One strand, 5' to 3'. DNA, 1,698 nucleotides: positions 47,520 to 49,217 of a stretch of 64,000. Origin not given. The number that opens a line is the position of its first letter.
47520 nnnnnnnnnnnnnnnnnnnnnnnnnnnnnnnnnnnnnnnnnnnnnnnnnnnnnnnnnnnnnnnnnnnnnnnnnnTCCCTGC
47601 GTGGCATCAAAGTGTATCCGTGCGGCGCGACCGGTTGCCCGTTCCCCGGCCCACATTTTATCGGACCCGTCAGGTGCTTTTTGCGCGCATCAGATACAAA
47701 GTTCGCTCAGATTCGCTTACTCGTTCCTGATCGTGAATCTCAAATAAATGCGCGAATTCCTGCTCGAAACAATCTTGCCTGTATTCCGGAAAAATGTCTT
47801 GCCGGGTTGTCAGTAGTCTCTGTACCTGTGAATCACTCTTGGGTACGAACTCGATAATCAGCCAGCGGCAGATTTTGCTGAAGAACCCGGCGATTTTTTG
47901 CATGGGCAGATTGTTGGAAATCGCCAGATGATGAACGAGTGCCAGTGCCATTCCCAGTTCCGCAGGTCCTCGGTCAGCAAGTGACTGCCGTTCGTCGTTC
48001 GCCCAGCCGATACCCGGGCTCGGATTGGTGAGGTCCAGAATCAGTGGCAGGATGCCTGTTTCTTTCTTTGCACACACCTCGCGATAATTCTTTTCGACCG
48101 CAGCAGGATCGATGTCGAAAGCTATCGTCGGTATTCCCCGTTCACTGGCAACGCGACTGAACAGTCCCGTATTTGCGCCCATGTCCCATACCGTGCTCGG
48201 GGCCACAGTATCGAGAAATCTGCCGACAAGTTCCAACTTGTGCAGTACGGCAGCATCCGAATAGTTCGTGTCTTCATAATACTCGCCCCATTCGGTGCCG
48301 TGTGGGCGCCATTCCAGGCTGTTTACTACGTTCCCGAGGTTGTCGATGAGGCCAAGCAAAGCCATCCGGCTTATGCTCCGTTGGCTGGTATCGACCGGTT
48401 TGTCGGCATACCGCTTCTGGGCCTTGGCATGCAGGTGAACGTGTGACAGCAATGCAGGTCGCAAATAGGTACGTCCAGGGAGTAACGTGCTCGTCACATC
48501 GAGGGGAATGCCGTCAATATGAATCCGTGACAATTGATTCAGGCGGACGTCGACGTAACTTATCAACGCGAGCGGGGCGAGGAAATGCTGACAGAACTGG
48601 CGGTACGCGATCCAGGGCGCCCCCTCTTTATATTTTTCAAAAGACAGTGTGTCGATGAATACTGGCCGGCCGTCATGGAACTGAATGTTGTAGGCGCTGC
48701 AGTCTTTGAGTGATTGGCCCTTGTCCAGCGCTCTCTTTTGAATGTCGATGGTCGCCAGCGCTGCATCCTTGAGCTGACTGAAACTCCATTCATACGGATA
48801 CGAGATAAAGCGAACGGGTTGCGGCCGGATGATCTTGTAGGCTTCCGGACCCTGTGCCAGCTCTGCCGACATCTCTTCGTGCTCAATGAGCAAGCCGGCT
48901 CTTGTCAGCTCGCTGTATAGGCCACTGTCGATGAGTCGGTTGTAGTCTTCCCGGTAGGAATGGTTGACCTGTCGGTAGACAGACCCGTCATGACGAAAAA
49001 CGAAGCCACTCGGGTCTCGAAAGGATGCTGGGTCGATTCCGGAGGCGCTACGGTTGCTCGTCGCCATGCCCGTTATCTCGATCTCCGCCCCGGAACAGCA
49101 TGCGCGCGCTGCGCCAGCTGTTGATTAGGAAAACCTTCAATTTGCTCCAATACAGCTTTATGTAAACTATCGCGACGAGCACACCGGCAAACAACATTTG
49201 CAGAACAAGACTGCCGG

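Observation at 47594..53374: Divergent four-gene cassette (two membrane alkaline-phosphatase-superfamily enzymes, a small membrane protein, a two-domain methyltransferase) inserted in the msbA-lpxK-kdsB neighbourhood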

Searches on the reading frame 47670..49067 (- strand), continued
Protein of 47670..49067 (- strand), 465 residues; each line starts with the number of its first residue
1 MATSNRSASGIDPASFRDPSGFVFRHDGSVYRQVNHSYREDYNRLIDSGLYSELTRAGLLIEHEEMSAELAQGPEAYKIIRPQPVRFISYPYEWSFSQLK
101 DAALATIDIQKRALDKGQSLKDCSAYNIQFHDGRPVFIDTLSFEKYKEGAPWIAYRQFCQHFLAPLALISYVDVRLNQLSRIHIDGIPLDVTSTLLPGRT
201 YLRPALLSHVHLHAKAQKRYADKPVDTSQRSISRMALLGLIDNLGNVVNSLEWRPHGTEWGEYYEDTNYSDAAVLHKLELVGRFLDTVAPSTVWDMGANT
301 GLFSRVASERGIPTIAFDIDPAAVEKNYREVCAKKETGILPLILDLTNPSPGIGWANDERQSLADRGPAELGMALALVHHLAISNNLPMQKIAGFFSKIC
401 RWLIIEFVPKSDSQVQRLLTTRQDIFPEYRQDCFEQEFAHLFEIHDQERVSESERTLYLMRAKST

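Call 71: get_annotated_region(hit=H5, flank=6000)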
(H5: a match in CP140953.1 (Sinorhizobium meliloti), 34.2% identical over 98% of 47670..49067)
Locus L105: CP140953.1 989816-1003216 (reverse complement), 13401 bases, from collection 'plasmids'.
description: Sinorhizobium meliloti strain ml47 plasmid pSymA, complete sequence
organism: Sinorhizobium meliloti (NCBI taxid 382)
taxonomy: Bacteria; Pseudomonadota; Alphaproteobacteria; Hyphomicrobiales; Rhizobiaceae; Sinorhizobium; Sinorhizobium meliloti
host: -; source: Medicago lupulina,whole organism; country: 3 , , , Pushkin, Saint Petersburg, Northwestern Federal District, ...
typing (MOB-suite, as given by PLSDB): conjugative; relaxase MOBQ; mating-pair formation MPF_T
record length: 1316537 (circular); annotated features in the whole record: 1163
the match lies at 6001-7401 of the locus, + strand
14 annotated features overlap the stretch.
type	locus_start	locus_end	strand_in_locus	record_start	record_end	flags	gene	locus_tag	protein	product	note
CDS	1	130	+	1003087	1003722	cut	-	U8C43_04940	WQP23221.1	helix-turn-helix domain-containing protein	-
CDS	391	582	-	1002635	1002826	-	-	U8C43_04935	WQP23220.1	hypothetical protein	-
CDS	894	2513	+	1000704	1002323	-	ccoN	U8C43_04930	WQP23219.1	cytochrome-c oxidase, cbb3-type subunit I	-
CDS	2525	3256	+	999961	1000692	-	ccoO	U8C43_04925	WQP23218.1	cytochrome-c oxidase, cbb3-type subunit II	-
CDS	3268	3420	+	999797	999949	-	-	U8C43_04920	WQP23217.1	CcoQ/FixQ family Cbb3-type cytochrome c oxidase assembly chaperone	-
CDS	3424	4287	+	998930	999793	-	ccoP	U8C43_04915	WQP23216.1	cytochrome-c oxidase, cbb3-type subunit III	-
CDS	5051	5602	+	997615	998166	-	nodL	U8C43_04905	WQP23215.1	nodulation O-acetyltransferase NodL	-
CDS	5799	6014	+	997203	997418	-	-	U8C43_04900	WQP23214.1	hypothetical protein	-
CDS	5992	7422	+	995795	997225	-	noeA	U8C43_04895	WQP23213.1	nodulation protein NoeA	-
CDS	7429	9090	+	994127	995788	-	noeB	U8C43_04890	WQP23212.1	nodulation protein NoeB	-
CDS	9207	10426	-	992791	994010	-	-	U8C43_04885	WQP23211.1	IS3-like element ISRm1 family transposase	-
CDS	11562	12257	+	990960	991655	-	-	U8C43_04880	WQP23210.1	GntR family transcriptional regulator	-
CDS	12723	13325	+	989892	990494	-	-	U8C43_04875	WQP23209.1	amino acid synthesis family protein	-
CDS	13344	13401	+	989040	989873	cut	-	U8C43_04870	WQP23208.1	alpha/beta hydrolase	-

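Call 72: get_annotated_region(hit=H1, flank=6000)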
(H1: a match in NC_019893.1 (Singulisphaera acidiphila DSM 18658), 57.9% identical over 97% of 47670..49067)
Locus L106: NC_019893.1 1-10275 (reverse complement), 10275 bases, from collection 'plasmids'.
description: Singulisphaera acidiphila DSM 18658 plasmid pSINAC01, complete sequence
organism: Singulisphaera acidiphila DSM 18658 (NCBI taxid 886293)
taxonomy: Bacteria; Planctomycetota; Planctomycetia; Isosphaerales; Isosphaeraceae; Singulisphaera; Singulisphaera acidiphila; Singulisphaera acidiphila DSM 18658
host: -; source: sphagnum peat from the bog Obukhovskoe (acidic wetland); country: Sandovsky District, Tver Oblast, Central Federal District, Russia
typing (MOB-suite, as given by PLSDB): non-mobilizable; replicon rep_cluster_1545
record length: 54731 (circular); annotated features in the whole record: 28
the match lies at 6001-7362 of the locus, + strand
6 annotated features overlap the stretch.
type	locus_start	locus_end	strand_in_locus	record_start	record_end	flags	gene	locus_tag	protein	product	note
CDS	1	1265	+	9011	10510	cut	-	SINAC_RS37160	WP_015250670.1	replication initiator protein A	-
CDS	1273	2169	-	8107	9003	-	-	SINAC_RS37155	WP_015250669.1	ParB/RepB/Spo0J family partition protein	GO:0007059 - chromosome segregation [Evidence IEA]; GO:0000910 - cytokinesis [Evidence IEA]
CDS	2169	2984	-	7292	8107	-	-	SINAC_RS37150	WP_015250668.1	ParA family protein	-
CDS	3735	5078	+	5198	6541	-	-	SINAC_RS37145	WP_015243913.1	IS4 family transposase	-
CDS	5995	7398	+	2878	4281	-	-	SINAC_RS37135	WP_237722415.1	SAM-dependent methyltransferase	-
CDS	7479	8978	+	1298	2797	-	-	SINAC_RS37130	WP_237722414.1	LTA synthase family protein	-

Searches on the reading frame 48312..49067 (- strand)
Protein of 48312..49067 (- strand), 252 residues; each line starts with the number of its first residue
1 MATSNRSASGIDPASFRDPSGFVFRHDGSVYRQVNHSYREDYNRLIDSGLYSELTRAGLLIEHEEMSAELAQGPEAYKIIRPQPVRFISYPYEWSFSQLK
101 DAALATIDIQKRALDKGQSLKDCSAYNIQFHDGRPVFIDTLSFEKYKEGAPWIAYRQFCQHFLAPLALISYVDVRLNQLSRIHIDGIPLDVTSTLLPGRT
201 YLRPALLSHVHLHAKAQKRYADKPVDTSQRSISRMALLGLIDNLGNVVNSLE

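Call 33: search_protein_families(library=pfam, alignment_id=A3, max_evalue=10)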
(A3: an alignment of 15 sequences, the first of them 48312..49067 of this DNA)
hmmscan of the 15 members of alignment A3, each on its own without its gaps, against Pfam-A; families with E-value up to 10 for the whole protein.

A. member 1, window:48312-49067:- (252 aa): 1 family
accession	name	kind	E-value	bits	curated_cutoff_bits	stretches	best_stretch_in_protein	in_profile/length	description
PF18503.7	RPN6_C_helix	-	0.24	11.6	25.8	1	238-251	9-22/27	26S proteasome subunit RPN6 C-terminal helix domain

B. families by the number of members that match (of 15 scanned): 4 families
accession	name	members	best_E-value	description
PF08398.15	Phospholip_A2_4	1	0.07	Phospholipase A2-like domain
PF23326.1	UBL_UBAC1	1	0.082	UBAC1 UBL-like domain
PF16888.10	YwqH-like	1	0.2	YwqH-like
PF18503.7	RPN6_C_helix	1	0.24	26S proteasome subunit RPN6 C-terminal helix domain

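Call 36: predict_structure(alignment_id=A3)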
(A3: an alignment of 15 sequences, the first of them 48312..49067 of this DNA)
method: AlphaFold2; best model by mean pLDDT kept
length: 252 residues; sequences in the alignment: 15
mean_pLDDT: 81.8   pTM: 0.82
mean pLDDT of the five models: 81.8, 76.6, 75.1, 70.4, 68.1
residues with pLDDT >= 90: 99; 70-90: 109; 50-70: 19; < 50: 25
segments of 3 or more residues with pLDDT < 50: 1-20, 222-225
pLDDT, mean of each block of 10 residues (from residue 1): 36 43 77 89 95 96 88 86 84 91 96 93 89 89 84 83 93 79 77 90 86 74 50 80 94 90
secondary structure, 60 per line:
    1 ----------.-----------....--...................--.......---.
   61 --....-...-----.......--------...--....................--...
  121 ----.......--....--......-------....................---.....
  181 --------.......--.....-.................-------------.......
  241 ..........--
elements in order: E23-26 E29-35 H36-47 H50-56 E63-66 E76-82 H96-115 E118-120 E128-131 E134-137 E143-145 H153-172 H176-180 H189-195 H198-202 H204-220 H234-250

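Call 38: fold_search(model_id=the predicted structure, library=pdb)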
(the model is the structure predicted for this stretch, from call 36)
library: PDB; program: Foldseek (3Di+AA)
matches with E <= 10: 1978; with E <= 0.001: 13
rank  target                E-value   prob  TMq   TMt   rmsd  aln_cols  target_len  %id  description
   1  4y0x                  2.8e-04  1.00  0.35  0.29  10.2       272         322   12  Crystal structure of the S/T protein kinase PknG from Mycobacterium tuberculosis in complex with ADP (released 2015-05-20)
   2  8qcg_A                4.9e-04  1.00  0.44  0.36  12.3       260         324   12  STRUCTURE OF THE CATALYTIC SUBUNIT OF PROTEIN KINASE CK2 (CK2ALPHA') IN COMPLEX WITH THE NON-HYDROLYZABLE ATP ANALOGUE (released 2023-12-06)
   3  7jv1_D                5.8e-04  1.00  0.42  0.40  10.1       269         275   12  Crystal Structure of KSR1:MEK1 in complex with AMP-PNP, and allosteric MEK inhibitor APS-9-95-1 (released 2020-09-30)
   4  6sui                  5.8e-04  0.99  0.34  0.27  13.9       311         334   11  AMICOUMACIN KINASE AMIN (released 2020-07-22)
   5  6zxg_z                6.1e-04  0.99  0.35  0.27  11.5       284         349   12  Cryo-EM structure of a late human pre-40S ribosomal subunit - State H1 (released 2020-12-02)
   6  7mxk                  6.4e-04  1.00  0.42  0.38   8.3       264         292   14  Crystal structure of the S/T protein kinase PknG from Corynebacterium glutamicum (residues 130-433) in complex with AMP- (released 2021-10-13)
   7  6sv5                  6.4e-04  0.99  0.36  0.29  14.1       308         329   11  Amicoumacin kinase AmiN in complex with ATP (released 2020-07-22)
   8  4otp                  6.8e-04  1.00  0.41  0.43   9.0       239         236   12  Crystal structure of the catalytic domain of the human RioK1 atypical protein kinase in complex with ADP/Mg2+ (released 2014-07-02)
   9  9av6                  7.2e-04  0.99  0.37  0.31  14.5       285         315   11  Crystal structure of CMGC family protein kinase from Trichomonas vaginalis (Apo) (released 2024-03-13)
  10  7jux_A                8.0e-04  0.99  0.31  0.29  14.5       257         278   13  Crystal Structure of KSR1:MEK1 in complex with AMP-PNP, and allosteric MEK inhibitor Trametinib (released 2020-09-30)
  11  8qf1_A                8.9e-04  1.00  0.45  0.37  12.3       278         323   11  STRUCTURE OF THE CATALYTIC SUBUNIT OF PROTEIN KINASE CK2 (CK2ALPHA') IN COMPLEX WITH THE NON-HYDROLYZABLE GTP ANALOGUE (released 2023-12-06)
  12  7dsy_a                8.9e-04  0.99  0.37  0.17  16.4       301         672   12  Crystal Structure of RNase L in complex with KM05073 (released 2021-11-24)
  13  6hmc                  1.0e-03  1.00  0.44  0.36  12.6       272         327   11  STRUCTURE OF PROTEIN KINASE CK2 CATALYTIC SUBUNIT (ISOFORM CK2ALPHA'; CSNK2A2 gene product) IN COMPLEX WITH THE INDENOIN (released 2019-03-27)
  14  8bm2_A                1.2e-03  1.00  0.41  0.36  11.3       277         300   11  Crystal structure of JAK2 JH1 in complex with gandotinib (released 2023-11-22)
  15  6qy8_A                1.3e-03  1.00  0.42  0.35  12.3       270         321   11  Human CSNK2A2 bound to ERB-041 (released 2020-03-25)
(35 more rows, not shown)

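Call 54: search_protein_representatives(alignment_id=A3)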
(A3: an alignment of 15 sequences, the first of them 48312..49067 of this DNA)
Query: 15 sequences, 250 profile positions. Proteins with E-value up to 0.001 (for the whole library): 4648; up to 1e-10: 3400; up to 1e-30: 1263. The best 150 are listed.
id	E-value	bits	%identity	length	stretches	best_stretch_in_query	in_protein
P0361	3.3e-120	416.6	-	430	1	7-249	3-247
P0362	5.7e-112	389.6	-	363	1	7-249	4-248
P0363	2.5e-111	387.5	-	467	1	8-249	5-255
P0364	1.4e-108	378.5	-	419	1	2-249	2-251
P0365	4.4e-107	373.5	-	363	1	7-249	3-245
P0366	6.0e-105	366.6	-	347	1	6-244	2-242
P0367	1.2e-103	362.2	-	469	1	9-249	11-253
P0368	3.9e-103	360.6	-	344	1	10-249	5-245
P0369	8.7e-103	359.5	-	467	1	10-249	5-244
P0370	2.6e-102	357.9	-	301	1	7-249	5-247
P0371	3.0e-102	357.7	-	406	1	5-249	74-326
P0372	3.7e-102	357.4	-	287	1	28-249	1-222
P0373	2.9e-101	354.5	-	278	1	6-250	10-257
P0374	9.6e-101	352.8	-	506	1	7-249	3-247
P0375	1.8e-100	351.9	-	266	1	5-249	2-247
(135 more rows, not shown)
